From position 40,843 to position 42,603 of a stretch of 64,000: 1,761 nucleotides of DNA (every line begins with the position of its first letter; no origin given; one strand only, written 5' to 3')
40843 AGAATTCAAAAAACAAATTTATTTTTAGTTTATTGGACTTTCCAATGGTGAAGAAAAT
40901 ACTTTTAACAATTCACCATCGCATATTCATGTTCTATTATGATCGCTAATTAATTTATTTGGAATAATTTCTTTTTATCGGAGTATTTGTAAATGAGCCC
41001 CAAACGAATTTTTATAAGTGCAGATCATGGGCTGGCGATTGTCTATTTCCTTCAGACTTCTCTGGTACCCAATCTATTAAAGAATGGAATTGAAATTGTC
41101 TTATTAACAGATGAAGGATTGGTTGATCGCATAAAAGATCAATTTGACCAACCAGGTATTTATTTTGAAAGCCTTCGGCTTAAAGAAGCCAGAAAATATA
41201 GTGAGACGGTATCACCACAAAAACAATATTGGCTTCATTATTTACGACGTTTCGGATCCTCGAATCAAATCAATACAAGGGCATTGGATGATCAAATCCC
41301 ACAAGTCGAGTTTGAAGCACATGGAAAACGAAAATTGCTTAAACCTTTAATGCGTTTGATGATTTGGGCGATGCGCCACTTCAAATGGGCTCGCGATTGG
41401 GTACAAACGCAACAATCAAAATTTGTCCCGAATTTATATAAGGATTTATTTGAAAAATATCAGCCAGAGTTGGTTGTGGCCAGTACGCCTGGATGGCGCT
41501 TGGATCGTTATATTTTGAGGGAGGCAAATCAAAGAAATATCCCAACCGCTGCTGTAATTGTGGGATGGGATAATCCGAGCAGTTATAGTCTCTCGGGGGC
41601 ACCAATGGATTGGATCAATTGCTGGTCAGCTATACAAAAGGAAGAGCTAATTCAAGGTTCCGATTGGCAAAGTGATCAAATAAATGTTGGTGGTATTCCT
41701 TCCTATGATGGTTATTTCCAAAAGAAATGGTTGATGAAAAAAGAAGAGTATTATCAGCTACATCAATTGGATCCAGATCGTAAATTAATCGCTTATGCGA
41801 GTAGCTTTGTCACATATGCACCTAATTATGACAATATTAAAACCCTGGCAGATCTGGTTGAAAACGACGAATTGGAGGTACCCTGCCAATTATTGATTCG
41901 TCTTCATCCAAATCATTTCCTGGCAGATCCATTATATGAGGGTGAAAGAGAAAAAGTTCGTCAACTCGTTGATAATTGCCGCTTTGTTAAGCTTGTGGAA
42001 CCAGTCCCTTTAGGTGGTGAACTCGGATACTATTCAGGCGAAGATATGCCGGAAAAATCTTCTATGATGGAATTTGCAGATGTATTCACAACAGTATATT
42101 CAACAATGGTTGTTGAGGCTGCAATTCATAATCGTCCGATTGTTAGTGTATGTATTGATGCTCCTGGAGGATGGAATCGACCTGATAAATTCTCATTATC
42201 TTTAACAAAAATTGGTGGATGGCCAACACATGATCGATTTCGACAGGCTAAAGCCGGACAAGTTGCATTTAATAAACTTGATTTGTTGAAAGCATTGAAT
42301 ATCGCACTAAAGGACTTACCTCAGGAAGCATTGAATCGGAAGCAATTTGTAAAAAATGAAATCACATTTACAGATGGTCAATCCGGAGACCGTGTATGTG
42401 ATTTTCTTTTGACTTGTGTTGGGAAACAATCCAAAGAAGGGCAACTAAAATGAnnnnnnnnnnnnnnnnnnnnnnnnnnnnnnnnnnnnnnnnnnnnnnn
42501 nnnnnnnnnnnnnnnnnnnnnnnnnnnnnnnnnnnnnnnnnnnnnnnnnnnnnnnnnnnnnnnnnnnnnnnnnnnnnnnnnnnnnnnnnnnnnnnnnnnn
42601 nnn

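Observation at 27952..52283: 24-gene co-directional super-operon with three separate CMP-ulosonic-acid activation modules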

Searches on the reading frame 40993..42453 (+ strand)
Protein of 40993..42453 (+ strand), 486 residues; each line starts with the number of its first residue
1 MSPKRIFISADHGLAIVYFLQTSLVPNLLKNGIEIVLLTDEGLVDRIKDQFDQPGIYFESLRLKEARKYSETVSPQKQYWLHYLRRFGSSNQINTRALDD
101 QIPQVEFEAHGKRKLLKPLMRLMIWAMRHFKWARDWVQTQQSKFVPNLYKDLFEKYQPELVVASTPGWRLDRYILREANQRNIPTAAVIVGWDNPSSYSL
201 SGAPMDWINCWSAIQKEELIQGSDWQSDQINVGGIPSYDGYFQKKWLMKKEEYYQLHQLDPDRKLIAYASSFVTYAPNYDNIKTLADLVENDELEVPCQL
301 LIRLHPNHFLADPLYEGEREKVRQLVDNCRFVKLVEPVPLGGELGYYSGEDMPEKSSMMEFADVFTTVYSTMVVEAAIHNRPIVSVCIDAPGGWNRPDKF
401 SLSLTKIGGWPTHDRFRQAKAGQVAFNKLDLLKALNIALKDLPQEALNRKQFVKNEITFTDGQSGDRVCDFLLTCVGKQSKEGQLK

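Call 4: search_protein_families(library=pfam, proteins=[window:40993-42453:+], max_evalue=0.001)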
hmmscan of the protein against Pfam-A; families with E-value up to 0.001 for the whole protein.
window:40993-42453:+ (486 aa): 1 family
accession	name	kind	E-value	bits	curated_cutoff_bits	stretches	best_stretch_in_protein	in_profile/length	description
PF04464.20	Glyphos_transf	-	6.5e-06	25.8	22.1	1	227-473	157-366/367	CDP-Glycerol:Poly(glycerophosphate) glycerophosphotransferase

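Call 7: search_protein_families(library=ncbifam, proteins=[window:40993-42453:+], max_evalue=0.001)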
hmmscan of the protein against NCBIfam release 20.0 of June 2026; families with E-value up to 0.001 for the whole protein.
window:40993-42453:+ (486 aa): 1 family
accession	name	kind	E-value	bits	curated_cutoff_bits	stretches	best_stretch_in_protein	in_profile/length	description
NF046086.1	BFO_1060_trans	domain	2.8e-10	39.9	200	1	150-275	40-173/365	BFO_1060 family glycosyltransferase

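Call 22: find_homologous_proteins(query=window:40993-42453:+, max_evalue=0.00001)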
Query window:40993-42453:+ (486 aa): 3115 proteins with E <= 0.00001 among 8000 candidates; the best 120 are listed.
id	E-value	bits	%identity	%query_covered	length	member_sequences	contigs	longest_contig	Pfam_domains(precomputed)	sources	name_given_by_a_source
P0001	0.0e+0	1064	93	100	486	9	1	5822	PF04464.21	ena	-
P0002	1.3e-283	959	84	99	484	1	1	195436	PF04464.21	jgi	jgi:hypothetical protein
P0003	1.1e-265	900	78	100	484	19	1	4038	PF04464.21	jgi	jgi:hypothetical protein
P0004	1.3e-259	880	76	100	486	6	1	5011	PF04464.21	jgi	-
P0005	4.1e-259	878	75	100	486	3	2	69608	-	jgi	-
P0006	4.7e-241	819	71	100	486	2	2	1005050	PF04464.21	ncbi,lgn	-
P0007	1.4e-233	794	69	100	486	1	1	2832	-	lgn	-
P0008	8.9e-233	791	70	98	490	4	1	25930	PF04464.21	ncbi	-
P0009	7.8e-229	778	68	99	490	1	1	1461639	PF04464.21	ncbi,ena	-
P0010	6.5e-227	772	67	100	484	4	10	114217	-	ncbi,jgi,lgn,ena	-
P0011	1.8e-221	754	65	99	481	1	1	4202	-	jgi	jgi:hypothetical protein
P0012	5.1e-221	753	66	99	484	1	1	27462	-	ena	-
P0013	4.8e-220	749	66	99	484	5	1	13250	PF04464.21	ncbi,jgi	-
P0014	1.4e-219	748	65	99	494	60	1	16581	-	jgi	jgi:hypothetical protein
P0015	5.8e-219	746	65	100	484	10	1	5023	-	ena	-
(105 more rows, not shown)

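Call 24: find_related_loci(query=A1, collection=genome_contigs, flank=10000)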
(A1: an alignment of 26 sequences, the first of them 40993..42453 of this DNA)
Query A1 (486 aa) in genome_contigs; peptide patterns used: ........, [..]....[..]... (x = any residue, [..] = any of these).
599 stretches matched a pattern (row limit reached: there are more); 529 encode a relative of the query (tblastn E <= 1e-3); the best 80 are kept; 80 distinct loci.
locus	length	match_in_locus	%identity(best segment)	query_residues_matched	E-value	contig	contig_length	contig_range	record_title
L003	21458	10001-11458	75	1-486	0e+0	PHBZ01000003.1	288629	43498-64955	MAG: Chloroflexi bacterium HGW-Chloroflexi-10 Ig3397_v2_scaffold_32, whole genome shotgun sequence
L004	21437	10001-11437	66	1-479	0e+0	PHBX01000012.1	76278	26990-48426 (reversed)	MAG: Chloroflexi bacterium HGW-Chloroflexi-3 bjp_ig2158_scaffold_83, whole genome shotgun sequence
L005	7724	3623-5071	66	1-483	0e+0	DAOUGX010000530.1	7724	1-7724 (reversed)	MAG TPA_asm: Anaerolineaceae bacterium isolate R830_264 k129_3038526, whole genome shotgun sequence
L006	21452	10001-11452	65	1-484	0e+0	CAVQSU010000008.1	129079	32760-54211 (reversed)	MAG: uncultured Chloroflexia bacterium isolate MFD09964.bin.2.199 genome assembly, contig: contig_28684, whole genome sh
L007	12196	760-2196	65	1-479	0e+0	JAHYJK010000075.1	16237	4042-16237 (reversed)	MAG: Anaerolineaceae bacterium isolate KA20 NODE_1790_length_16237_cov_4.361142, whole genome shotgun sequence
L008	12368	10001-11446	65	1-484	0e+0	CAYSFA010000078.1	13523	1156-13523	MAG TPA_asm: uncultured Anaerolineaceae bacterium isolate SRP192927_co6_482 genome assembly, contig: NODE_11047_length_1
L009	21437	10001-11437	66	1-479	0e+0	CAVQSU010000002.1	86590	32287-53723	MAG: uncultured Chloroflexia bacterium isolate MFD09964.bin.2.199 genome assembly, contig: contig_13881, whole genome sh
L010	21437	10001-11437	66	1-479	0e+0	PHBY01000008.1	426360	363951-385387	MAG: Chloroflexi bacterium HGW-Chloroflexi-2 bjp_ig2069_scaffold_70, whole genome shotgun sequence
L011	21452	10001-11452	65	1-484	0e+0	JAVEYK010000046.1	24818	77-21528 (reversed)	MAG: Anaerolineaceae bacterium isolate BF4_28 NODE_5951_length_24818_cov_11.670204_Biofilm4, whole genome shotgun sequen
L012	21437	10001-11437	63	1-479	0e+0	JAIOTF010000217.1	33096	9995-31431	MAG: Anaerolineaceae bacterium isolate SMBSF63 bin_68_k127_1039482, whole genome shotgun sequence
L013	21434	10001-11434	62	3-480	0e+0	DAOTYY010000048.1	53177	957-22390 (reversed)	MAG TPA_asm: Anaerolineaceae bacterium isolate H34_448 k137_346794, whole genome shotgun sequence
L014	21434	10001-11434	62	3-480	0e+0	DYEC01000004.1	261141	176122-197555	MAG TPA_asm: Anaerolinea sp. isolate Tomsk_49_42 Tomsk_k141_15919, whole genome shotgun sequence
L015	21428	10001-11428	62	1-476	0e+0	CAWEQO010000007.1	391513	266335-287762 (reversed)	MAG: uncultured Chloroflexia bacterium isolate MFD01721.bin.2.179 genome assembly, contig: contig_17949, whole genome sh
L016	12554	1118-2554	61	4-482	0e+0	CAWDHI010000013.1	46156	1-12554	MAG: uncultured Chloroflexia bacterium isolate MFD04716.bin.1.245 genome assembly, contig: contig_78296, whole genome sh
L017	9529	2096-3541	62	4-485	0e+0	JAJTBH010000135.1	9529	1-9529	MAG: Anaerolineae bacterium isolate MS_R1_8 NODE_1391_length_9529_cov_3.607874, whole genome shotgun sequence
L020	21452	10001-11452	61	1-484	0e+0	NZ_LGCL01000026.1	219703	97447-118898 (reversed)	Ornatilinea apprima strain P3M-1 contig_8, whole genome shotgun sequence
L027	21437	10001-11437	61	4-482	0e+0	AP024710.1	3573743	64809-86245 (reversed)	Leptolinea sp. HRD-7 DNA, complete genome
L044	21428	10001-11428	59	1-476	0e+0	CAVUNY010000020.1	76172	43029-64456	MAG: uncultured Chloroflexia bacterium isolate MFD02416.bin.3.166 genome assembly, contig: contig_8692, whole genome sho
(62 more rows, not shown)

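Call 49: predict_structure(alignment_id=A1)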
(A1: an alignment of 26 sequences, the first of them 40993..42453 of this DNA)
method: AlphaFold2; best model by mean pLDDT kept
length: 486 residues; sequences in the alignment: 26
mean_pLDDT: 87.5   pTM: 0.87
mean pLDDT of the five models: 87.5, 83.2, 80.9, 79.4, 73.5
residues with pLDDT >= 90: 293; 70-90: 153; 50-70: 29; < 50: 11
segments of 3 or more residues with pLDDT < 50: 483-486
pLDDT, mean of each block of 10 residues (from residue 1): 87 79 92 95 85 93 93 91 90 90 79 84 94 94 94 97 88 94 91 79 92 93 92 90 90 95 95 65 95 97 83 81 94 78 53 85 92 91 88 53 83 93 94 97 93 93 94 90 41
secondary structure, 60 per line:
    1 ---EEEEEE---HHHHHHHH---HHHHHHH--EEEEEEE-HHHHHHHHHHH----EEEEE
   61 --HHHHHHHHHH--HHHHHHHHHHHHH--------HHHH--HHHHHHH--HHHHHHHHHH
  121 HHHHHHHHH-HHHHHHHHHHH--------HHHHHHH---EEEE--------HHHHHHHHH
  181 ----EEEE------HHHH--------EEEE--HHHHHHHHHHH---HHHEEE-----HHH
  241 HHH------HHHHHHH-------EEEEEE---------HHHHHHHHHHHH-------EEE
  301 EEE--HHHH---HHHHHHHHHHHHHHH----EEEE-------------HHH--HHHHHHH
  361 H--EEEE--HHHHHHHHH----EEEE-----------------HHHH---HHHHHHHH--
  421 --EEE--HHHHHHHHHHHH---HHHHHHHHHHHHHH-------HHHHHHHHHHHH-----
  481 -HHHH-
elements in order: E4-9 H13-20 H24-30 E33-39 H41-51 E56-60 H63-72 H75-87 H96-99 H102-108 H111-129 H131-141 H150-156 E160-163 H172-180 E185-188 H195-198 E207-210 H213-223 E230-232 H238-243 H250-256 E264-269 H279-290 E298-303 H306-309 H313-327 E332-335 H354-361 E364-367 H370-378 E383-386 H404-407 H411-418 E423-425 H428-439 H443-456 H464-475 H482-485

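Call 53: fold_search(model_id=the predicted structure, library=pdb)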
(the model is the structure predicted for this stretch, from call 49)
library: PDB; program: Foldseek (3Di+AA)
matches with E <= 10: 1555; with E <= 0.001: 271
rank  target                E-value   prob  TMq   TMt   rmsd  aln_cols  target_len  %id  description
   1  3dzc_A                1.2e-12  1.00  0.51  0.64   9.2       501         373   14  2.35 Angstrom resolution structure of WecB (VC0917), a UDP-N-acetylglucosamine 2-epimerase from Vibrio cholerae. (released 2008-08-12)
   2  1f6d_C                2.8e-12  1.00  0.51  0.66   6.7       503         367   12  THE STRUCTURE OF UDP-N-ACETYLGLUCOSAMINE 2-EPIMERASE FROM E. COLI. (released 2000-12-13)
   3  1f6d_A                4.4e-12  1.00  0.54  0.67   8.1       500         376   12  THE STRUCTURE OF UDP-N-ACETYLGLUCOSAMINE 2-EPIMERASE FROM E. COLI. (released 2000-12-13)
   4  1f6d_D                5.8e-12  1.00  0.53  0.67   7.3       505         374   12  THE STRUCTURE OF UDP-N-ACETYLGLUCOSAMINE 2-EPIMERASE FROM E. COLI. (released 2000-12-13)
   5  6vlb_B                1.0e-11  1.00  0.54  0.69   6.7       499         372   12  Crystal structure of ligand-free UDP-GlcNAc 2-epimerase from Neisseria meningitidis (released 2020-11-11)
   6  3beo_A                1.6e-11  1.00  0.53  0.66   7.5       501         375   13  A Structural Basis for the allosteric regulation of non-hydrolyzing UDP-GlcNAc 2-epimerases (released 2008-02-19)
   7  6vlc_D                1.7e-11  1.00  0.48  0.60   7.8       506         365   11  Crystal structure of UDP-GlcNAc 2-epimerase from Neisseria meningitidis bound to UDP-GlcNAc (released 2020-11-11)
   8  1f6d_B                2.9e-11  1.00  0.52  0.66   7.1       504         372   12  THE STRUCTURE OF UDP-N-ACETYLGLUCOSAMINE 2-EPIMERASE FROM E. COLI. (released 2000-12-13)
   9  6vlc_B                4.8e-11  1.00  0.51  0.65   8.4       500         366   13  Crystal structure of UDP-GlcNAc 2-epimerase from Neisseria meningitidis bound to UDP-GlcNAc (released 2020-11-11)
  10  4neq                  5.1e-11  1.00  0.49  0.63   7.2       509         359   13  The structure of UDP-GlcNAc 2-epimerase from Methanocaldococcus jannaschii (released 2014-04-23)
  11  8sxw_C                8.9e-11  1.00  0.48  0.61   8.6       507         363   13  X-ray crystal structure of UDP- 2,3-diacetamido-2,3-dideoxy-glucuronic acid-2-epimerase from Thermus thermophilus stra (released 2023-09-13)
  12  1v4v_A                9.4e-11  1.00  0.48  0.60   9.2       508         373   12  Crystal Structure Of UDP-N-Acetylglucosamine 2-Epimerase From Thermus Thermophilus HB8 (released 2003-12-02)
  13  6vlb_A                1.1e-10  1.00  0.53  0.67   6.8       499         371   12  Crystal structure of ligand-free UDP-GlcNAc 2-epimerase from Neisseria meningitidis (released 2020-11-11)
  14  9dcm_C                1.1e-10  1.00  0.34  0.35  14.5       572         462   10  Sucrose-phosphate synthase from Leishmania major (released 2025-10-29)
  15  8sxw_A                1.2e-10  1.00  0.50  0.65   8.2       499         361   13  X-ray crystal structure of UDP- 2,3-diacetamido-2,3-dideoxy-glucuronic acid-2-epimerase from Thermus thermophilus stra (released 2023-09-13)
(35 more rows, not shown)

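Call 59: search_solved_structures(query=A1, max_evalue=10, show_alignments=3)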
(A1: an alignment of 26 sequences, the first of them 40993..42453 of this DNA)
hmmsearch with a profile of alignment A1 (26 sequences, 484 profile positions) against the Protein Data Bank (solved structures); distinct sequences matched with E-value up to 10: 1.
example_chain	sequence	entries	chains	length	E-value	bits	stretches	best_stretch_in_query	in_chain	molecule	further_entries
2ej5_A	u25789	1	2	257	2.1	10.3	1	332-390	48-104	Enoyl-CoA hydratase subunit II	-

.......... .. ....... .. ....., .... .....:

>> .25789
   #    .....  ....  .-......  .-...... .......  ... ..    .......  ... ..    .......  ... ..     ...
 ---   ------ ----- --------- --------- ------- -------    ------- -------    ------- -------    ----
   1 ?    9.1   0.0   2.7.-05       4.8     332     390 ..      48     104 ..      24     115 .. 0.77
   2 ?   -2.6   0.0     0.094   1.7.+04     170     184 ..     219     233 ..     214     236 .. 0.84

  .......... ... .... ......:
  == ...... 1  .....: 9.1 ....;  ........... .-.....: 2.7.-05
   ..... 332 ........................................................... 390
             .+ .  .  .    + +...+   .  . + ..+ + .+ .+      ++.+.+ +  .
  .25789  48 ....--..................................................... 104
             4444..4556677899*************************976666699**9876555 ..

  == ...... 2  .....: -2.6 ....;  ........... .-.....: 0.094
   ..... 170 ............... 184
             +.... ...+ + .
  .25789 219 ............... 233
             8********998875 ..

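Call 72: search_protein_families(library=pfam, proteins=[L020:12450-14204:+, L020:14155-15813:+, L020:15870-17498:+, L027:12395-14302:+, L027:14299-15966:+, L027:17052-18656:+, L044:3310-4071:+, L044:4068-4964:+, L044:4961-5398:+, L044:5398-7155:+], max_evalue=0.0001)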
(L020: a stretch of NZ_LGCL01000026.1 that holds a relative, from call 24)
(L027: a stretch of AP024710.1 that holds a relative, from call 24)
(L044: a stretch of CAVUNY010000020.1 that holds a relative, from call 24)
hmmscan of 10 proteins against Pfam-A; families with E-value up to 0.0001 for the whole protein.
L020:12450-14204:+ (584 aa): 0 families

L020:14155-15813:+ (552 aa): 0 families

L020:15870-17498:+ (542 aa): 2 families
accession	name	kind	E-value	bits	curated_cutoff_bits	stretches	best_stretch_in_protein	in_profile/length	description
PF02366.24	PMT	-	6.1e-09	36.2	22.7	1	96-230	76-219/245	Dolichyl-phosphate-mannose-protein mannosyltransferase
PF13231.12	PMT_2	-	1.2e-06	29.2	26.1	1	84-236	3-152/160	Dolichyl-phosphate-mannose-protein mannosyltransferase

L027:12395-14302:+ (635 aa): 0 families

L027:14299-15966:+ (555 aa): 0 families

L027:17052-18656:+ (534 aa): 0 families

L044:3310-4071:+ (253 aa): 1 family
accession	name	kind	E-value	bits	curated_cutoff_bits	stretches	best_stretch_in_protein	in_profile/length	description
PF02522.19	Antibiotic_NAT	-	7e-46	157.1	25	1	24-237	1-229/232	Aminoglycoside 3-N-acetyltransferase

L044:4068-4964:+ (298 aa): 3 families
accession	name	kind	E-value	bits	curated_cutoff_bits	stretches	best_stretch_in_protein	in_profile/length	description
PF16254.10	DUF4910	-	3.4e-37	128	26.6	1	10-293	3-179/247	Domain of unknown function (DUF4910)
PF09940.16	DUF2172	-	5.7e-25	88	27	1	64-153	3-91/92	Domain of unknown function (DUF2172)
PF04389.22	Peptidase_M28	-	3.3e-06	27.4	21.3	1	180-288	12-126/193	Peptidase family M28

L044:4961-5398:+ (145 aa): 1 family
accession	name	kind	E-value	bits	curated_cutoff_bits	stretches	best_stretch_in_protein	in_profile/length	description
PF16254.10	DUF4910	-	1.8e-12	47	26.6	1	3-60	186-246/247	Domain of unknown function (DUF4910)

L044:5398-7155:+ (585 aa): 1 family
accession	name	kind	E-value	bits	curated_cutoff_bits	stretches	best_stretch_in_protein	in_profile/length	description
PF13231.12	PMT_2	-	1.7e-07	32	26.1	1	58-218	2-160/160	Dolichyl-phosphate-mannose-protein mannosyltransferase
